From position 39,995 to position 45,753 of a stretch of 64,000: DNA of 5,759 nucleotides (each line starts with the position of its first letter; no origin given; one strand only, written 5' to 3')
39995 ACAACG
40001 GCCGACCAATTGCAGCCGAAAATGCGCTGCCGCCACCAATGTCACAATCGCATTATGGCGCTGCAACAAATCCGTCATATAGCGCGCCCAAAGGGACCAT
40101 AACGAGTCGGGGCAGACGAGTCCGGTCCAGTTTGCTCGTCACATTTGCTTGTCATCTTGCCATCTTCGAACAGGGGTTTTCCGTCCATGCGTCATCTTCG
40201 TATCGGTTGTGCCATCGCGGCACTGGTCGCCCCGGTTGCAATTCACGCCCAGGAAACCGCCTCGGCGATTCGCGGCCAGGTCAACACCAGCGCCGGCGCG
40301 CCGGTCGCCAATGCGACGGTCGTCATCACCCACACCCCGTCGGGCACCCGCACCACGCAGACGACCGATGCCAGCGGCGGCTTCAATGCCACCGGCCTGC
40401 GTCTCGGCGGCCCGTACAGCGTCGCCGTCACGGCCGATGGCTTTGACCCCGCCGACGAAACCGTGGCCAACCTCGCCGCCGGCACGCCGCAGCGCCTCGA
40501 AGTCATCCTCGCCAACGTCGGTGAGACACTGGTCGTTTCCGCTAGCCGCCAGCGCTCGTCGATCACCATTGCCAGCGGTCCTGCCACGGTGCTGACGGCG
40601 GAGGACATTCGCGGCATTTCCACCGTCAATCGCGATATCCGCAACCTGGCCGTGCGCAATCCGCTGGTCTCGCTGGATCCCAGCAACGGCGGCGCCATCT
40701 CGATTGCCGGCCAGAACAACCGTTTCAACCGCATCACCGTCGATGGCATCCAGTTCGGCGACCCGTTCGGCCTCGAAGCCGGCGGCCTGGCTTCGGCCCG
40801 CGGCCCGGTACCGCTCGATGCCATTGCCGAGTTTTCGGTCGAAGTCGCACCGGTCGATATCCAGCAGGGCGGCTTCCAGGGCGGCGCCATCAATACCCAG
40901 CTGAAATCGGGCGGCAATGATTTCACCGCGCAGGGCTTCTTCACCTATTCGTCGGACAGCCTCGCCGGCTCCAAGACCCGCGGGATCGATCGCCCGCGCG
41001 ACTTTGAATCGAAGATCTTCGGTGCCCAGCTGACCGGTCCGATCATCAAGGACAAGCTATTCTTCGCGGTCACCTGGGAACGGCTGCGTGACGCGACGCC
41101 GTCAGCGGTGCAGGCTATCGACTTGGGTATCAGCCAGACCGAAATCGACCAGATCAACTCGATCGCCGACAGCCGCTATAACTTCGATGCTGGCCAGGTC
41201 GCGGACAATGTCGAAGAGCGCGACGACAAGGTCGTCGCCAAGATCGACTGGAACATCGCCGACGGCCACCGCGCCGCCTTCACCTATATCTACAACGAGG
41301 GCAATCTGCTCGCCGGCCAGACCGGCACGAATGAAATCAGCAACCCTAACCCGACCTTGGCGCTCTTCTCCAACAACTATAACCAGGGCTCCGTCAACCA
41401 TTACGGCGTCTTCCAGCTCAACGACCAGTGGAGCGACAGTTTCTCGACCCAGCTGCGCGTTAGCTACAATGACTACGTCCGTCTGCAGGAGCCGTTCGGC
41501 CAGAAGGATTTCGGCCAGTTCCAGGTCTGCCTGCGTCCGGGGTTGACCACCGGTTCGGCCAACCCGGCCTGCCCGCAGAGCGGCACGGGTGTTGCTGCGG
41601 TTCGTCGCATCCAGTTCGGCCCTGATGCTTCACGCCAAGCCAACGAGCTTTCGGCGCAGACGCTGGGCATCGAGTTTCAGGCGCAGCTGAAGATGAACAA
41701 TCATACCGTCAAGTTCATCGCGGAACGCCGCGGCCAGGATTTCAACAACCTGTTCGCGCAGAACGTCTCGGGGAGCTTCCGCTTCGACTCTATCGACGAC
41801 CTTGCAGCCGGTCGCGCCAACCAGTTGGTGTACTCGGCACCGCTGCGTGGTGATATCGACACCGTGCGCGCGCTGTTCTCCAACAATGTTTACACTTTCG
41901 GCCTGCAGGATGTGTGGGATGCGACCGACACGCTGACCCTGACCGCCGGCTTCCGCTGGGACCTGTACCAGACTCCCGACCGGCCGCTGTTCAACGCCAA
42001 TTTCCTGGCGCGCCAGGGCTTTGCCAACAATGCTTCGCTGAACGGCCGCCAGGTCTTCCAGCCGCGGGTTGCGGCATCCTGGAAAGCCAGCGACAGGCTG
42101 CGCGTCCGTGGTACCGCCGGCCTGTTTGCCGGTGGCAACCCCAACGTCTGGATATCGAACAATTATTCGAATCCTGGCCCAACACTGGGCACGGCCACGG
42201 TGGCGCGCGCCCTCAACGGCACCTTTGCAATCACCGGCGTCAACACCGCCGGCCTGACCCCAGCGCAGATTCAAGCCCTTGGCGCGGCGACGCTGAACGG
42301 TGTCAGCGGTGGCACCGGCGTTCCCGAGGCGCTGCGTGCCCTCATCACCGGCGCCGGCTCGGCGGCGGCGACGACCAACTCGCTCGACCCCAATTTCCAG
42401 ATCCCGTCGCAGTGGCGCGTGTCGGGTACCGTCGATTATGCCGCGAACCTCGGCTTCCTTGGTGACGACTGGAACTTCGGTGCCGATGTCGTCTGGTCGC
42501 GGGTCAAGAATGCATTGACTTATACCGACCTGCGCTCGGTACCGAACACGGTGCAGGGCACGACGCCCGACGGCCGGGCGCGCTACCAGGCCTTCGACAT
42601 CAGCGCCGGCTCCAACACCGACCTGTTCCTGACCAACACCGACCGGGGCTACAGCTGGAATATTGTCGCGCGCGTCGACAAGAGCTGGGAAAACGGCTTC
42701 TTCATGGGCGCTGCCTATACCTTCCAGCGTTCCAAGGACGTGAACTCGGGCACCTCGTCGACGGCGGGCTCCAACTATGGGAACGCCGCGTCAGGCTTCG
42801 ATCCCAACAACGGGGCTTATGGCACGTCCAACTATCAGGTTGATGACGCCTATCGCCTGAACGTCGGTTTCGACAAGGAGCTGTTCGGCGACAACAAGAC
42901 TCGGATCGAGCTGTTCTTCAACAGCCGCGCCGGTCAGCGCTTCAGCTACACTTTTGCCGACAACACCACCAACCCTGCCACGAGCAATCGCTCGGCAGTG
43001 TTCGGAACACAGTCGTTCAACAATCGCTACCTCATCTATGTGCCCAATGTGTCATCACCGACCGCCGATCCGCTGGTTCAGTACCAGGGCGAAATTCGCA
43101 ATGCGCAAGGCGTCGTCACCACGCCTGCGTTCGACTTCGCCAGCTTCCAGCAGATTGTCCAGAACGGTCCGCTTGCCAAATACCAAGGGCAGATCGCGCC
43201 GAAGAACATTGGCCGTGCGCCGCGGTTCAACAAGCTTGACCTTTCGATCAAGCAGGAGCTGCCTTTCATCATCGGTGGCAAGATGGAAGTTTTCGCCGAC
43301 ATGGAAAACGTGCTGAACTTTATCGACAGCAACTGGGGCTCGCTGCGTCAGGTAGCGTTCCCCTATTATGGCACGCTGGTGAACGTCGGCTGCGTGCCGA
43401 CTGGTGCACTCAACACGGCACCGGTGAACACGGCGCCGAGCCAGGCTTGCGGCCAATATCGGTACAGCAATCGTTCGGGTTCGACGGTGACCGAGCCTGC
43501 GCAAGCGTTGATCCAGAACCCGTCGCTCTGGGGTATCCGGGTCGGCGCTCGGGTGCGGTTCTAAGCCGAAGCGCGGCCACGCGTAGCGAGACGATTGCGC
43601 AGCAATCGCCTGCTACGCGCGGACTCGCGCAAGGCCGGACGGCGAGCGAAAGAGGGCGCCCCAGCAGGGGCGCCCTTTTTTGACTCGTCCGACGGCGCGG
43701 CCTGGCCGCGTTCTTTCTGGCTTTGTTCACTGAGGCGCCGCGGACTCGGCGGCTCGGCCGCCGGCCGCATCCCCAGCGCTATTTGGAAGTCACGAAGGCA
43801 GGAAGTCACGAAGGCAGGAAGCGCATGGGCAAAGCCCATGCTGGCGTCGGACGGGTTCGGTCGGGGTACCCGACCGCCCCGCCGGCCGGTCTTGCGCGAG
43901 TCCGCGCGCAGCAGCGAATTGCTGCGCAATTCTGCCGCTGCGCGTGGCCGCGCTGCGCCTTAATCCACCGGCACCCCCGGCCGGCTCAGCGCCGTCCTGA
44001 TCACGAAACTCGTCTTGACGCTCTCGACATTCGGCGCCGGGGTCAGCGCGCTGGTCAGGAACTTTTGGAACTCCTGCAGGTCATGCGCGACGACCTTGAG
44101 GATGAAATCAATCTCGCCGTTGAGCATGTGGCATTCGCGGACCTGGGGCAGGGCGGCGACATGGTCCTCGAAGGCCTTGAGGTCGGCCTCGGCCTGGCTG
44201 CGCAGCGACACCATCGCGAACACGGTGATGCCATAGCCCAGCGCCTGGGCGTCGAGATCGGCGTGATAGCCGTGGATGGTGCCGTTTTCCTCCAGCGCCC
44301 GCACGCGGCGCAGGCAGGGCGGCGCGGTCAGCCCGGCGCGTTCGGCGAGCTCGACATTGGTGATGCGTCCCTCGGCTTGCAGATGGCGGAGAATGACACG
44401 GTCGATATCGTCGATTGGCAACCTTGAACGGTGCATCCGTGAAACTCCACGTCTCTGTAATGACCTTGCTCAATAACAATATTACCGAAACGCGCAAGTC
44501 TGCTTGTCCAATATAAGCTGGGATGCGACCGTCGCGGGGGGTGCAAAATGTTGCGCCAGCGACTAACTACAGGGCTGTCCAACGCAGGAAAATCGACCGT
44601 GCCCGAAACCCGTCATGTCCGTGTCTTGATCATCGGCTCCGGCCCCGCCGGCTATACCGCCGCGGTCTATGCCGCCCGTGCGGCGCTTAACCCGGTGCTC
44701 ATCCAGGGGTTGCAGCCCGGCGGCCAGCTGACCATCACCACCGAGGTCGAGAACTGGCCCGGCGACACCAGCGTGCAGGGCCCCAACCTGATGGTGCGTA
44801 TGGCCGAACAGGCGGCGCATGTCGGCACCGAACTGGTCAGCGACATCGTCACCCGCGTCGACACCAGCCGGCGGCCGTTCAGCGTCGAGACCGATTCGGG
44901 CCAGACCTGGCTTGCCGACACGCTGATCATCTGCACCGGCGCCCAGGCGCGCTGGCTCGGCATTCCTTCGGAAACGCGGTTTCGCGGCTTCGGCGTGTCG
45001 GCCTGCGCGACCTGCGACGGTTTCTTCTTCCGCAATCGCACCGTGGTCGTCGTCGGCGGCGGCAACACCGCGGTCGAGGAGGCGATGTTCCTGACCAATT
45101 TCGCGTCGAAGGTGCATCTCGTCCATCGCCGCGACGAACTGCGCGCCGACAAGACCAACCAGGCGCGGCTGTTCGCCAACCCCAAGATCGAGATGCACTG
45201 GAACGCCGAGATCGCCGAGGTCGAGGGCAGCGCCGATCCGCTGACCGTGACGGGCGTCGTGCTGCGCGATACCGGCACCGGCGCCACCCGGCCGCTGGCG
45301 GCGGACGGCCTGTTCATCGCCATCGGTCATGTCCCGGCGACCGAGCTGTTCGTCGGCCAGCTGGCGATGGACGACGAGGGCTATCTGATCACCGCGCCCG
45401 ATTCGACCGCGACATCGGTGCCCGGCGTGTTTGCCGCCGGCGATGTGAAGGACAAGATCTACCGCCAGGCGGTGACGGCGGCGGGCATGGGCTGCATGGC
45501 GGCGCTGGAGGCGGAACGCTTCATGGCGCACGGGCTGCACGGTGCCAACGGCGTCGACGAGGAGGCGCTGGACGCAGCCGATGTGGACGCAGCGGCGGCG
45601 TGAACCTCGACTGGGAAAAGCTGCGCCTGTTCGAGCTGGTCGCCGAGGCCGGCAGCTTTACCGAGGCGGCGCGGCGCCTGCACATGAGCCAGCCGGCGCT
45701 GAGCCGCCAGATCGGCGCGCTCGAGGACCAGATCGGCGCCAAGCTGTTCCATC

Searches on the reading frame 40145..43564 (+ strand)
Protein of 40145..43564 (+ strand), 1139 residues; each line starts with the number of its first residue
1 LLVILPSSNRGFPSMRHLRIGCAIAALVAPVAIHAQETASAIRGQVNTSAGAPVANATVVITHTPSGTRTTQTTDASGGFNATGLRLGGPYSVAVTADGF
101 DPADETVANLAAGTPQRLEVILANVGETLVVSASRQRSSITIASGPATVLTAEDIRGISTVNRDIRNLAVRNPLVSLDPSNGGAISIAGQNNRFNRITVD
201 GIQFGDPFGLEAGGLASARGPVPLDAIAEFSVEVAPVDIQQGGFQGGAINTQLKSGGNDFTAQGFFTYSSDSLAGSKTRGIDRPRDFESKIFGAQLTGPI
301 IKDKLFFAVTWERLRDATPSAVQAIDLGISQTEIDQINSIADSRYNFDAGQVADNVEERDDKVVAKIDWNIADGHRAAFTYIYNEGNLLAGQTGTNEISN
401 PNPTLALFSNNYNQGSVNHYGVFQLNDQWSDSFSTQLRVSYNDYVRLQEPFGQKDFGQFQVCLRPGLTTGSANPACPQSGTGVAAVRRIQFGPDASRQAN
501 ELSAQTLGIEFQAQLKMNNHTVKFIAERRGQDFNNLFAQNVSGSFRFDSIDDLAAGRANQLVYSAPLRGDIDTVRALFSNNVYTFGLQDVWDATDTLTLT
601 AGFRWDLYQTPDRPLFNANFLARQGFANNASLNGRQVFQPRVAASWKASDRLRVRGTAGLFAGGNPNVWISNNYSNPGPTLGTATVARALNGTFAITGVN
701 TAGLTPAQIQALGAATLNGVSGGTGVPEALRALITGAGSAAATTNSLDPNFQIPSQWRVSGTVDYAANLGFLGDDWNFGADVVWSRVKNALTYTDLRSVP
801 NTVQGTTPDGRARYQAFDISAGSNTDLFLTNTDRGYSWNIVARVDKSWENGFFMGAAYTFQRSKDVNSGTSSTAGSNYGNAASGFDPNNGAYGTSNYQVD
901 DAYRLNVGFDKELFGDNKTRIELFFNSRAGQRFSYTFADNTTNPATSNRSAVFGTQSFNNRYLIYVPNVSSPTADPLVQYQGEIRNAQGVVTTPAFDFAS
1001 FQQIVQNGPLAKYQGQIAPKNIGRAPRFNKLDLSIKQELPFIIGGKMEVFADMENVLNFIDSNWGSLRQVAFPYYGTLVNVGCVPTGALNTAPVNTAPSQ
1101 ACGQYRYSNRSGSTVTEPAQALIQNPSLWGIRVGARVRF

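Call 8: search_protein_families(library=pfam, proteins=[window:40145-43564:+])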
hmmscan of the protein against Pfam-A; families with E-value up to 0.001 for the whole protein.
window:40145-43564:+ (1139 aa): 3 families
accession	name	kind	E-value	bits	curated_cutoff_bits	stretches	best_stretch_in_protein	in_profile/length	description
PF25183.1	OMP_b-brl_4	-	2.6e-37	129.1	30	2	353-1059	147-808/838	Outer membrane beta barrel domain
PF13620.12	CarboxypepD_reg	-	1.1e-16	61.4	32.3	1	42-122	2-81/82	Carboxypeptidase regulatory-like domain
PF13715.12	CarbopepD_reg_2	-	0.00017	22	32.2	0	42-108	1-63/88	CarboxypepD_reg-like domain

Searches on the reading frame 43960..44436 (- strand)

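Call 8: search_protein_families(library=pfam, proteins=[window:43960-44436:-])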
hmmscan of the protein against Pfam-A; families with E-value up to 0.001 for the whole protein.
window:43960-44436:- (158 aa): 4 families
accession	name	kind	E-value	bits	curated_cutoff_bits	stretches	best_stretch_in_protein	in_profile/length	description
PF01037.27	AsnC_trans_reg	-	7.4e-23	80.7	25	1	75-148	2-73/73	Lrp/AsnC ligand binding domain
PF13412.12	HTH_24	-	2.9e-17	62.4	21.9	1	8-54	1-47/48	Winged helix-turn-helix DNA-binding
PF13404.12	HTH_AsnC-type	-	4.8e-16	58.7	27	1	8-49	1-42/42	AsnC-type helix-turn-helix domain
PF01047.28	MarR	-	0.00078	19.7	24.6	0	14-55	7-48/59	MarR family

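Call 30: search_protein_families(library=ncbifam, proteins=[window:43960-44436:-], max_evalue=0.00001)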
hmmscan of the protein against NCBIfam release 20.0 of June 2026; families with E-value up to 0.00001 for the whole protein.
window:43960-44436:- (158 aa): 7 families
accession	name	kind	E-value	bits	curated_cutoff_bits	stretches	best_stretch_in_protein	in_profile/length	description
NF008370.0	PRK11169.1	equivalog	1.1e-33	116.3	233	1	7-146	11-150/164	leucine-responsive transcriptional regulator Lrp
NF008384.0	PRK11179.1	equivalog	9.5e-16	58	227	1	6-152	5-149/153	transcriptional regulator AsnC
NF053758.1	ChrTpTrnRegChrS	equivalog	1.7e-13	50.7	250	1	5-155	9-156/158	chromate efflux transcriptional regulator ChrS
NF040820.1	trans_reg_LrpA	equivalog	5e-11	42.7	250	1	8-130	2-121/141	HTH-type transcriptional regulator LrpA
NF041395.1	TranRegLrpA1_Halo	equivalog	1.4e-09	38.1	250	1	13-145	8-137/142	HTH-type transcriptional regulator LrpA1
NF040947.1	trans_reg_LysM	equivalog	5.2e-09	36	180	1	8-148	1-135/136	HTH-type transcriptional regulator LysM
NF041396.1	TranRegLrp_Halo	equivalog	1.4e-08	34.7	190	1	9-149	4-140/149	HTH-type transcriptional regulator Lrp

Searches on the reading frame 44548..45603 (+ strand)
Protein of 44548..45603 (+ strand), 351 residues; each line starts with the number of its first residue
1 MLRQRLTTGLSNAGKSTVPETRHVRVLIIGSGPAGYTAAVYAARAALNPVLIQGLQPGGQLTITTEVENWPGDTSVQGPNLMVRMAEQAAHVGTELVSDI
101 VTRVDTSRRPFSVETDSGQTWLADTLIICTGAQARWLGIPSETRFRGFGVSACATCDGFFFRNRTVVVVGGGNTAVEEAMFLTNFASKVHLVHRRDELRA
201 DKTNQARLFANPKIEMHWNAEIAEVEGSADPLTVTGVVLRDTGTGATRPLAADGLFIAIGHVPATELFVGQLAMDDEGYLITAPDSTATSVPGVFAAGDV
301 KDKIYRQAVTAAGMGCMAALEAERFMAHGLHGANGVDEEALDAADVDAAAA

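Call 8: search_protein_families(library=pfam, proteins=[window:44548-45603:+])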
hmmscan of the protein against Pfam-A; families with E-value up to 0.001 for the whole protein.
window:44548-45603:+ (351 aa): 9 families
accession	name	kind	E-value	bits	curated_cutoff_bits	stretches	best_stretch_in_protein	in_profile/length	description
PF07992.20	Pyr_redox_2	-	9.1e-52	176.7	26.1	1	25-315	2-291/291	Pyridine nucleotide-disulphide oxidoreductase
PF13738.12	Pyr_redox_3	-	2.8e-19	69.9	30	1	101-298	104-305/305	Pyridine nucleotide-disulphide oxidoreductase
PF00070.33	Pyr_redox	-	2.5e-18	66.8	22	1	166-239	2-79/82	Pyridine nucleotide-disulphide oxidoreductase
PF01266.30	DAO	-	2.7e-06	27.6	27.9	1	71-138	141-209/353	FAD dependent oxidoreductase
PF12831.13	FAD_oxidored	-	6.4e-06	26.1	27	1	26-64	2-41/416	FAD dependent oxidoreductase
PF01134.28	GIDA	-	2.1e-05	24.2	22.1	0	26-52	2-28/391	Glucose inhibited division protein A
PF00890.30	FAD_binding_2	-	0.00011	22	20.4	1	26-61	2-38/414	FAD binding domain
PF03486.20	HI0933_like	-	0.00014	21.8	50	0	25-54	2-31/244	HI0933-like protein Rossmann domain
PF13241.12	NAD_binding_7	-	0.0002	22.3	22.1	0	161-196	5-40/104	Putative NAD(P)-binding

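Call 30: search_protein_families(library=ncbifam, proteins=[window:44548-45603:+], max_evalue=0.00001)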
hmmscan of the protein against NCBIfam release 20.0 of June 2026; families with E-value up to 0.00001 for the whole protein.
window:44548-45603:+ (351 aa): 48 families (the best 25 are shown)
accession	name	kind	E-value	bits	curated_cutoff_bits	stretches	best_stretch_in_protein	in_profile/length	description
TIGR01292.1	TRX_reduct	equivalog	5.5e-119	396.4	343.45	1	25-326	2-300/300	thioredoxin-disulfide reductase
NF007614.0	PRK10262.1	equivalog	1.3e-112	376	644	1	21-327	4-315/321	thioredoxin-disulfide reductase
TIGR03143.1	AhpF_homolog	hypoth_equivalog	6.5e-81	272.6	687.65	1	26-340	7-321/555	putative alkyl hydroperoxide reductase F subunit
TIGR03140.1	AhpF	equivalog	3.5e-64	217.2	502.9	1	4-322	193-508/515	alkyl hydroperoxide reductase subunit F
TIGR01350.1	lipoamide_DH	equivalog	7.1e-20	71.1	408.8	1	112-319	120-326/461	dihydrolipoyl dehydrogenase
TIGR04018.1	Bthiol_YpdA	hypoth_equivalog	3e-18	65.7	339.9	1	101-303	93-291/316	YpdA family putative bacillithiol disulfide reductase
TIGR02053.1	MerA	equivalog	3e-16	59.5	454.45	1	112-322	118-328/465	mercury(II) reductase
NF004776.0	PRK06116.1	equivalog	2.7e-14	53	480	1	114-307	124-311/450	glutathione-disulfide reductase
TIGR03385.1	CoA_CoA_reduc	equivalog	6e-14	51.7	578.8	1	101-308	79-290/439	CoA-disulfide reductase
NF005883.0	PRK07845.1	equivalog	8.6e-14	51.4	479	1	115-318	132-330/466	NAD(P)H-quinone dehydrogenase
NF004943.0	PRK06292.2-1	equivalog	2.2e-13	49.8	432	1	95-305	104-314/456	dihydrolipoyl dehydrogenase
NF009410.0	PRK12771.1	subfamily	8.5e-13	47.7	516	1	163-328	268-447/566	NAD(P)-binding protein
NF003585.0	PRK05249.1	equivalog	1.4e-12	47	465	1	114-300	130-312/464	Si-specific NAD(P)(+) transhydrogenase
NF004947.0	PRK06292.2-5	equivalog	1.1e-11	44.3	592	1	122-304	131-313/474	dihydrolipoyl dehydrogenase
TIGR01316.1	gltA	equivalog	1.4e-11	43.9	471.75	1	164-321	273-444/449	NADPH-dependent glutamate synthase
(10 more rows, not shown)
